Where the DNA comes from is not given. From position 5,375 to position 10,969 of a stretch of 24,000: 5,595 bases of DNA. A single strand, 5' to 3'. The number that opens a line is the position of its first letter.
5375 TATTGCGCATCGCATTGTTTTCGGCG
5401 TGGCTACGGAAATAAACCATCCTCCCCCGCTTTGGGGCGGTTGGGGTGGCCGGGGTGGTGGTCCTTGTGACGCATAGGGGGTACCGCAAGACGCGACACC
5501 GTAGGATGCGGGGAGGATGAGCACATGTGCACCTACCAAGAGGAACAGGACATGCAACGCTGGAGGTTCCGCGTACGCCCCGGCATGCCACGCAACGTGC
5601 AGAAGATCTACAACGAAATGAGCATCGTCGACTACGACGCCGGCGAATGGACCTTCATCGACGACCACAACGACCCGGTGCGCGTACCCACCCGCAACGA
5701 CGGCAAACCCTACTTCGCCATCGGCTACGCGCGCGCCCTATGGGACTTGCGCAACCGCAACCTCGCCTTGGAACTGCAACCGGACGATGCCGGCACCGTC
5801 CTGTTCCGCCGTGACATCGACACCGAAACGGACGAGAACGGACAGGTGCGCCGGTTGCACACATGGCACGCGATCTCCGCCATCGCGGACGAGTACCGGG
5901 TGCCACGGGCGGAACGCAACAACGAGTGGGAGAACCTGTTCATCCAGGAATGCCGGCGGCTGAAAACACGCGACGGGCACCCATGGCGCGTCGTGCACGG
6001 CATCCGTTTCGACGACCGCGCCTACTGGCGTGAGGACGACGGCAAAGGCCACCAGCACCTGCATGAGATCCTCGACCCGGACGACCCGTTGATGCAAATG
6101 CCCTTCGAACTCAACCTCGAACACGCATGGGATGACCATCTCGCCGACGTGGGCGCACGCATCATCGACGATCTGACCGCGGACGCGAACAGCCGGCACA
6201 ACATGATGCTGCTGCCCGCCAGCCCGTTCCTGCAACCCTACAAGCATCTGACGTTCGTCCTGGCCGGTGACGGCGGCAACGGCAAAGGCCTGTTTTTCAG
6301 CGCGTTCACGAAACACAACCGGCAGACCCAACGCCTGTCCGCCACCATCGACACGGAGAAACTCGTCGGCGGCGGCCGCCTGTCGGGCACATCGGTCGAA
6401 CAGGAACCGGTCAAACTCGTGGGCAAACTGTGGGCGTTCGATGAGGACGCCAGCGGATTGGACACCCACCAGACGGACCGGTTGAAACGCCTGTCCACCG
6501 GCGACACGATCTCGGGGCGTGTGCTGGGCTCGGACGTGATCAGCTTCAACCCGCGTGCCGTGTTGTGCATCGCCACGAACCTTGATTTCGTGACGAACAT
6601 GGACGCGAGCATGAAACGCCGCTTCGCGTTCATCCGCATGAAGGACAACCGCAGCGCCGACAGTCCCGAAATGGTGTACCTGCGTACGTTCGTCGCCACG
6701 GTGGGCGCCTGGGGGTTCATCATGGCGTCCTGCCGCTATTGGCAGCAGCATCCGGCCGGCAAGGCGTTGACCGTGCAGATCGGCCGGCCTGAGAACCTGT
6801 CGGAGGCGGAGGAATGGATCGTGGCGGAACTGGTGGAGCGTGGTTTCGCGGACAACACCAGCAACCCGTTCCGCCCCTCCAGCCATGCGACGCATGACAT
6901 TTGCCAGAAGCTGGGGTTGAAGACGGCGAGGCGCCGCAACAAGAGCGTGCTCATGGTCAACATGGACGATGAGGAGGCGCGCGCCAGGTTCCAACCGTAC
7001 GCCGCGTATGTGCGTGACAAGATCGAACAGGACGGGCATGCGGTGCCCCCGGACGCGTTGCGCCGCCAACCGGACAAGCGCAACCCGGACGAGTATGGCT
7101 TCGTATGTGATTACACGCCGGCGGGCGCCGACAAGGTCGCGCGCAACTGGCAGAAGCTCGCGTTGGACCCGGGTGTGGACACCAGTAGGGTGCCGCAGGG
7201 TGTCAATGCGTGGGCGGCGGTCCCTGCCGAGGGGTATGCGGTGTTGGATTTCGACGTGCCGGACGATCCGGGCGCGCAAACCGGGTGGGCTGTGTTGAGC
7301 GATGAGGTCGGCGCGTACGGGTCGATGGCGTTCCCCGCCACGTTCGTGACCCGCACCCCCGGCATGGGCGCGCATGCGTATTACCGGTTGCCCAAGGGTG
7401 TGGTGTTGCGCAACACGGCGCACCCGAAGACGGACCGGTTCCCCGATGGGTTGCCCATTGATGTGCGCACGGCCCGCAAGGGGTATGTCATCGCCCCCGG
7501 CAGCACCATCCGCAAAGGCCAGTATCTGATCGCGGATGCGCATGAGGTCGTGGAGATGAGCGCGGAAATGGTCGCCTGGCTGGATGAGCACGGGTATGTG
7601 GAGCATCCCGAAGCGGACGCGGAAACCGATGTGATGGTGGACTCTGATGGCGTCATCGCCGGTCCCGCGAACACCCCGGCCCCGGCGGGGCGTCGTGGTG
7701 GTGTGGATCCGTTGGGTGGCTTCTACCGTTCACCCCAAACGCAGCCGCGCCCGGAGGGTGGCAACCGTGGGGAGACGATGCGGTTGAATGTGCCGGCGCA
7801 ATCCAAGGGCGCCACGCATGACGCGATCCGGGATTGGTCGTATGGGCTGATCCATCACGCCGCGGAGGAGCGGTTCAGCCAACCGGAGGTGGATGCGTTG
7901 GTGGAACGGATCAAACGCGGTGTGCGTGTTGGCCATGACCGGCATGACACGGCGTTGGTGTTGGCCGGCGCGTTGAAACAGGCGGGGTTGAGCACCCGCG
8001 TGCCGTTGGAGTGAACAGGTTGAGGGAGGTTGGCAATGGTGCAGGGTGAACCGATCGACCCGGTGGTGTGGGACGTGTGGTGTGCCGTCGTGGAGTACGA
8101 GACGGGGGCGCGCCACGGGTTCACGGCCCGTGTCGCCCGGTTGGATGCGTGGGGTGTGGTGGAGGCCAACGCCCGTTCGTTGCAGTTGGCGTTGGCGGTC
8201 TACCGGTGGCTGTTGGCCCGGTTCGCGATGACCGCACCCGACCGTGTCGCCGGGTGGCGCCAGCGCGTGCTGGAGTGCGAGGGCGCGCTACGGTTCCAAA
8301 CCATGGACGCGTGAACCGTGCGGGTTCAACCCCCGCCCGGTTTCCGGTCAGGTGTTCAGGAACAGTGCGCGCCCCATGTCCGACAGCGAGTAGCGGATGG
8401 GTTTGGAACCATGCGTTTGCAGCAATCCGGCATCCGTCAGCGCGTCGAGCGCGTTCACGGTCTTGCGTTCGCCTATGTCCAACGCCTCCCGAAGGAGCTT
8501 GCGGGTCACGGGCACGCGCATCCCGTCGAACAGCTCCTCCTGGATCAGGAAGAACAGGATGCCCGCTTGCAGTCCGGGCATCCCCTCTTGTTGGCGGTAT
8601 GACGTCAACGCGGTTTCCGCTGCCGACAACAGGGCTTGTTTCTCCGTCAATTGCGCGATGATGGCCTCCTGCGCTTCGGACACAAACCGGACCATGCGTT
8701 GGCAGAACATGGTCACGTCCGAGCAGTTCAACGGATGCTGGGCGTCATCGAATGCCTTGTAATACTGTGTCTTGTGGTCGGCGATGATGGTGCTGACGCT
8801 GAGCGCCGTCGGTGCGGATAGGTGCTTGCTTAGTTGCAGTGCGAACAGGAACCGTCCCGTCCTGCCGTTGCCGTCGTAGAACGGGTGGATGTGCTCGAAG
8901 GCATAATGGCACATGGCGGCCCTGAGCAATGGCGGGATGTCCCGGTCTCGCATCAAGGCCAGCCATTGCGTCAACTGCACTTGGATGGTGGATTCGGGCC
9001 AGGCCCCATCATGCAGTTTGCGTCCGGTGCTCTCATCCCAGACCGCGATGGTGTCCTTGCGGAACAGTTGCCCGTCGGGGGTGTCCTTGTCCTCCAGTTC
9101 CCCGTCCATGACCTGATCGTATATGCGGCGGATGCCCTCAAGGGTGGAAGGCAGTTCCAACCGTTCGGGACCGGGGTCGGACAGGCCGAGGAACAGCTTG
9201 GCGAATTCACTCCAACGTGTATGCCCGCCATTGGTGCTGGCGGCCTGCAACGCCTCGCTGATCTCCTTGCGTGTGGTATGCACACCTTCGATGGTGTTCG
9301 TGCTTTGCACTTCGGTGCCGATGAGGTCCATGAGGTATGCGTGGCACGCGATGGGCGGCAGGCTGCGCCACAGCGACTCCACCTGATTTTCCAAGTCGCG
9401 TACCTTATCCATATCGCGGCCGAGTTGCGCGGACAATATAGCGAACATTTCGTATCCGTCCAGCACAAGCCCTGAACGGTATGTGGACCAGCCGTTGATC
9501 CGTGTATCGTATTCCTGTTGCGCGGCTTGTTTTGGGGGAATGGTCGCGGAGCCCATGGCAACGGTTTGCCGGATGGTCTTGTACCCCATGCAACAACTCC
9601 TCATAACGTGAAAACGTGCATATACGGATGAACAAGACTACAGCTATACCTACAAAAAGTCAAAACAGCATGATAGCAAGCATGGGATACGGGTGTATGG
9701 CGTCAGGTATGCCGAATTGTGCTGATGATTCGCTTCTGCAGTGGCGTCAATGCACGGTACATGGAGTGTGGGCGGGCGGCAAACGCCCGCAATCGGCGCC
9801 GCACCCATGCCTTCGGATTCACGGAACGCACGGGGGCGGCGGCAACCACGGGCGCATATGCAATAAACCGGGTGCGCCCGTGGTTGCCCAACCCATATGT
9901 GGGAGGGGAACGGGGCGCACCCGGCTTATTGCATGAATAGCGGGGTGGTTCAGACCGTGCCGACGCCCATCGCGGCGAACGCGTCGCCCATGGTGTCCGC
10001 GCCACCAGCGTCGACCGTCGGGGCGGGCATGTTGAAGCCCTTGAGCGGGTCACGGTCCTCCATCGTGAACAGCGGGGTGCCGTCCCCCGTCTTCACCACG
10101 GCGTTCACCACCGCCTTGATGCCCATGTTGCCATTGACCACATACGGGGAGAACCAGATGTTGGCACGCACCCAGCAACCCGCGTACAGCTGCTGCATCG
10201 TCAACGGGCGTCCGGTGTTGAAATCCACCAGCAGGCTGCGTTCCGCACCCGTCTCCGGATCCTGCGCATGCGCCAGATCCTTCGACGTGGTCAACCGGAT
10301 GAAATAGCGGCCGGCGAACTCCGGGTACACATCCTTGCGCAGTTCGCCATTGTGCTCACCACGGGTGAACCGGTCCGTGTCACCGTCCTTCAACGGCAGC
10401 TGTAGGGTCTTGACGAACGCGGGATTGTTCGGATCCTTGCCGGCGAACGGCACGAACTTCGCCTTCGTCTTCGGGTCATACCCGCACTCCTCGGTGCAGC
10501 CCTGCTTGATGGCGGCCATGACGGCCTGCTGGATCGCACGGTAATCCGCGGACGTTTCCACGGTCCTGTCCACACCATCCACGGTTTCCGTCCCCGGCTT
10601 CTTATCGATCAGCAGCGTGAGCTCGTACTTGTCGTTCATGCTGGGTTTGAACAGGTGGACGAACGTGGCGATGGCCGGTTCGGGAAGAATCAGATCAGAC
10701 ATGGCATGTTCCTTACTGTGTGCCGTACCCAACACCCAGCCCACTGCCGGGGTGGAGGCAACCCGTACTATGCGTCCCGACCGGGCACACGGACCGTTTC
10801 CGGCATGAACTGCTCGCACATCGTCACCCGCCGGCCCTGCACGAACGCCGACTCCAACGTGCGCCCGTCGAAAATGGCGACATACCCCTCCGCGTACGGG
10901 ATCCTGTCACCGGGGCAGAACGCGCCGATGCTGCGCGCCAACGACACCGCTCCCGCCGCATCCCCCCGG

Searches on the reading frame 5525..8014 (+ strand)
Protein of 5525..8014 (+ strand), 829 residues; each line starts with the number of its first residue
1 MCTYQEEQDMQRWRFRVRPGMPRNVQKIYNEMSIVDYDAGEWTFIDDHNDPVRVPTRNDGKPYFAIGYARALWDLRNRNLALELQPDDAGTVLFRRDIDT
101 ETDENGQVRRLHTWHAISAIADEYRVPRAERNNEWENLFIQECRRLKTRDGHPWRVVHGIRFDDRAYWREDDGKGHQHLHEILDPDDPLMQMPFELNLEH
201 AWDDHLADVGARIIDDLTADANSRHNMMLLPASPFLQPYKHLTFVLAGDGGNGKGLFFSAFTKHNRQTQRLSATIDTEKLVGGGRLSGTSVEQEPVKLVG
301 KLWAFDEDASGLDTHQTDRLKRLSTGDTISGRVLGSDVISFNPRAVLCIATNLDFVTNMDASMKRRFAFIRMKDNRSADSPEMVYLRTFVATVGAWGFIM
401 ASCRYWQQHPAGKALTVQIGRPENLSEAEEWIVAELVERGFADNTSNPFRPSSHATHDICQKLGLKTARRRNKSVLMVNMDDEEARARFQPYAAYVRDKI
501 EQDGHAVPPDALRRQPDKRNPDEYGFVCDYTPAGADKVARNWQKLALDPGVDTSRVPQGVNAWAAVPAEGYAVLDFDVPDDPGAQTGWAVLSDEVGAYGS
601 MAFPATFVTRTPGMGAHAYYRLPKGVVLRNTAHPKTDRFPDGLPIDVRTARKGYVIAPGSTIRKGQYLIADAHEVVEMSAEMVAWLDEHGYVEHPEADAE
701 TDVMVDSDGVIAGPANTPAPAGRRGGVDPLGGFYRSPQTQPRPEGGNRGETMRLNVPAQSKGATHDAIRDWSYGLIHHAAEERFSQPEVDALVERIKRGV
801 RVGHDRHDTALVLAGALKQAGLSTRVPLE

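Call 6: search_protein_families(library=pfam, proteins=[window:5525-8014:+], max_evalue=0.01)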
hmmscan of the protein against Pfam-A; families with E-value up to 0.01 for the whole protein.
window:5525-8014:+ (829 aa): 2 families
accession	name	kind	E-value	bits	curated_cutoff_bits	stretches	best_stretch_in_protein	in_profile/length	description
PF09250.16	Prim-Pol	-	1.8e-13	51.7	22.8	1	544-673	42-149/158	Bifunctional DNA primase/polymerase, N-terminal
PF19263.5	DUF5906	-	3.8e-07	31.2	27.6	1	246-366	1-114/114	Family of unknown function (DUF5906)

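Call 12: search_protein_families(library=ncbifam, proteins=[window:5525-8014:+], max_evalue=0.01)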
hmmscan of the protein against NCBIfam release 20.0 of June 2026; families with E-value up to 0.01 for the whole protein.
window:5525-8014:+ (829 aa): 3 families
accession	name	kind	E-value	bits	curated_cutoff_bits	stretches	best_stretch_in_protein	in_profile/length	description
TIGR01613.1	primase_Cterm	subfamily_domain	1.6e-08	33.8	108.7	1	241-376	76-205/304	phage/plasmid primase, P4 family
NF011296.0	PRK14709.1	subfamily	1.2e-07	30.7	613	1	241-409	205-367/469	hypothetical protein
NF005477.0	PRK07078.1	subfamily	9.3e-07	27.4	1014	1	240-409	490-655/759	hypothetical protein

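Call 13: search_protein_families(library=phrogs, proteins=[window:5525-8014:+], max_evalue=0.01)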
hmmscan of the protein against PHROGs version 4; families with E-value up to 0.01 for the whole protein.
window:5525-8014:+ (829 aa): 9 families
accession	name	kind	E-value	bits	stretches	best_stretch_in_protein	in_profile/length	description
phrog_1156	-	DNA, RNA and nucleotide metabolism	2e-18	67.3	2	219-382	534-695/855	DNA primase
phrog_1829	-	DNA, RNA and nucleotide metabolism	1e-08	34.8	1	243-409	506-664/772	DNA primase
phrog_6088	-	DNA, RNA and nucleotide metabolism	3.1e-08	33.5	1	241-373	506-633/772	DNA primase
phrog_5609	-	DNA, RNA and nucleotide metabolism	7.3e-07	29.2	1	194-375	219-392/541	DNA helicase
phrog_695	-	DNA, RNA and nucleotide metabolism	2.2e-06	27.7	1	552-689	49-180/704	DNA polymerase/primase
phrog_5852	-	DNA, RNA and nucleotide metabolism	1.6e-05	25.3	1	566-670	140-228/242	DNA polymerase/primase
phrog_864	-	DNA, RNA and nucleotide metabolism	0.00042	19.9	1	243-378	367-492/1064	DNA primase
phrog_906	-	DNA, RNA and nucleotide metabolism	0.0018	18.1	1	610-698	172-255/872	DNA polymerase/primase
phrog_2478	-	DNA, RNA and nucleotide metabolism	0.006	15.7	1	315-370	649-705/854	DNA polymerase/primase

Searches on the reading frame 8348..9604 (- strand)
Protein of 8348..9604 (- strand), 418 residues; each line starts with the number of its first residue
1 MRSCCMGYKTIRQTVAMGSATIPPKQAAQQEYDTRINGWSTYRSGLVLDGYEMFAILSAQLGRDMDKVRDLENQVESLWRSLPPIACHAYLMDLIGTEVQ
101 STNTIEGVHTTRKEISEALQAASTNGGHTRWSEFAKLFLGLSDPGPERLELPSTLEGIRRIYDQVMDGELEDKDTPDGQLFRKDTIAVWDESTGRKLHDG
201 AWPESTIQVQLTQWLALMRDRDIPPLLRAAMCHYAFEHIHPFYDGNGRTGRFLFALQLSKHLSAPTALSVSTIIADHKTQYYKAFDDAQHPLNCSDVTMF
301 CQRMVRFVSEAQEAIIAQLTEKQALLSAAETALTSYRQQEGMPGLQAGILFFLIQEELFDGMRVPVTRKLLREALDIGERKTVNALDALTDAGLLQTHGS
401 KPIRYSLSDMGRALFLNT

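Call 6: search_protein_families(library=pfam, proteins=[window:8348-9604:-], max_evalue=0.01)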
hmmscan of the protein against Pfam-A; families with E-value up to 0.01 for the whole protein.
window:8348-9604:- (418 aa): 1 family
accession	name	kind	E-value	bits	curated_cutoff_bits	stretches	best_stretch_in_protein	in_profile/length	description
PF02661.23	Fic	-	3.2e-17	63.6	24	1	154-258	3-93/93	Fic/DOC family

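Call 13: search_protein_families(library=phrogs, proteins=[window:8348-9604:-], max_evalue=0.01)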
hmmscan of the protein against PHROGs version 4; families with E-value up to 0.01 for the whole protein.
window:8348-9604:- (418 aa): 4 families
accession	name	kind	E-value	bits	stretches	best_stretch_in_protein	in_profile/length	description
phrog_5978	-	unknown function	1.6e-40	140.3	1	87-402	45-348/364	-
phrog_11900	-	unknown function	1e-12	49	1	222-303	139-215/230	-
phrog_13548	-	unknown function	3.1e-12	47.2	1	181-309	145-270/379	-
phrog_23170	-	unknown function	0.00014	22.6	1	227-293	112-177/191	-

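Call 22: search_protein_families(library=ncbifam, proteins=[window:8348-9604:-], max_evalue=0.05)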
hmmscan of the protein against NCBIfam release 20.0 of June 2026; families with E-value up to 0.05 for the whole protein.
window:8348-9604:- (418 aa): 2 families
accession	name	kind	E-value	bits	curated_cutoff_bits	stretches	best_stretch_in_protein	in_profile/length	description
NF046030.1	ProtAdlyltaseSoFic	equivalog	2.3e-19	69.6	550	1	187-315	139-269/361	protein adenylyltransferase Fic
TIGR02613.1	mob_myst_B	hypoth_equivalog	0.0044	16.9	124.4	1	232-287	115-172/186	mobile mystery protein B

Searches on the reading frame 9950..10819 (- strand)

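Call 6: search_protein_families(library=pfam, proteins=[window:9950-10819:-], max_evalue=0.01)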
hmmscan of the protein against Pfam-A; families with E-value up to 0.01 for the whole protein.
window:9950-10819:- (289 aa): 1 family
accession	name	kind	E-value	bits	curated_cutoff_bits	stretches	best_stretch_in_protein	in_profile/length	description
PF10991.15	Enc34_ssDNA-bd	-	7.3e-16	58.8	26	1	53-250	12-156/176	Enterobacter phage Enc34, ssDNA-binding protein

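Call 13: search_protein_families(library=phrogs, proteins=[window:9950-10819:-], max_evalue=0.01)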
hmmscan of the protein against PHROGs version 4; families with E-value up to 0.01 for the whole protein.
window:9950-10819:- (289 aa): 1 family
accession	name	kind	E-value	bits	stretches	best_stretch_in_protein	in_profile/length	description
phrog_112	-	DNA, RNA and nucleotide metabolism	2.9e-18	67.5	1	38-251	17-181/265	Gp2.5-like ssDNA binding protein and ssDNA annealing protein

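Call 22: search_protein_families(library=ncbifam, proteins=[window:9950-10819:-], max_evalue=0.05)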
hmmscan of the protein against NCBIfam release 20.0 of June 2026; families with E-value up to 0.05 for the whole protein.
window:9950-10819:- (289 aa): 0 families
